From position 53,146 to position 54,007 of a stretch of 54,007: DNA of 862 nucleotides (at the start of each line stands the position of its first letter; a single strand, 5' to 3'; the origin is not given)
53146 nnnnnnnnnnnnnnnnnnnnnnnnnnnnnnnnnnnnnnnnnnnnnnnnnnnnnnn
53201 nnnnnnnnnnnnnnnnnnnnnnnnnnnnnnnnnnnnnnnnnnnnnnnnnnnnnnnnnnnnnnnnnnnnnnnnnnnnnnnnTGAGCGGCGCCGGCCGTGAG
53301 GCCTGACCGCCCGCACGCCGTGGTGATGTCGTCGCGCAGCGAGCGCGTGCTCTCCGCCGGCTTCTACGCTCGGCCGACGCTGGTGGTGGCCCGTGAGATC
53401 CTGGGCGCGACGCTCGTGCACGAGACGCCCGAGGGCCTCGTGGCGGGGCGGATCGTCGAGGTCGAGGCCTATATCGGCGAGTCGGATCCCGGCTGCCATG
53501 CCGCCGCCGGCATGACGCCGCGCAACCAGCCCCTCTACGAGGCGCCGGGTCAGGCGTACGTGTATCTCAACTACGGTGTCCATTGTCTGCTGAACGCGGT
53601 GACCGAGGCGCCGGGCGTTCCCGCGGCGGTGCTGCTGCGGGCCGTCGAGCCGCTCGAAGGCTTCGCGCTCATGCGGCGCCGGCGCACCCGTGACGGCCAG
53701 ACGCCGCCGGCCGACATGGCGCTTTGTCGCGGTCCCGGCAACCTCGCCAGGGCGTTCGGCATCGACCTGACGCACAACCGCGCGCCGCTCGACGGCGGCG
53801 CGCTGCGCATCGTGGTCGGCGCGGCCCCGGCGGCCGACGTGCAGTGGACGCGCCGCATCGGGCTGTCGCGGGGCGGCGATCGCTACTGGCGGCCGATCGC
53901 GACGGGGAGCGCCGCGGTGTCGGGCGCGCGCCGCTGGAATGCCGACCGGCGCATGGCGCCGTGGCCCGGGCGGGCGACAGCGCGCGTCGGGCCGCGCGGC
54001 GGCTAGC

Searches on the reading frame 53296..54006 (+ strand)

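Call 46: search_protein_families(library=pfam, proteins=[window:53296-54006:+], max_evalue=0.1)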
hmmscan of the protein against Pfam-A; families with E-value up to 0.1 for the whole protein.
window:53296-54006:+ (236 aa): 1 family
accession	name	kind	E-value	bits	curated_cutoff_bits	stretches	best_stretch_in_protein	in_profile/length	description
PF02245.21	Pur_DNA_glyco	-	1.3e-56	191.3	27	1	23-204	2-179/181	Methylpurine-DNA glycosylase (MPG)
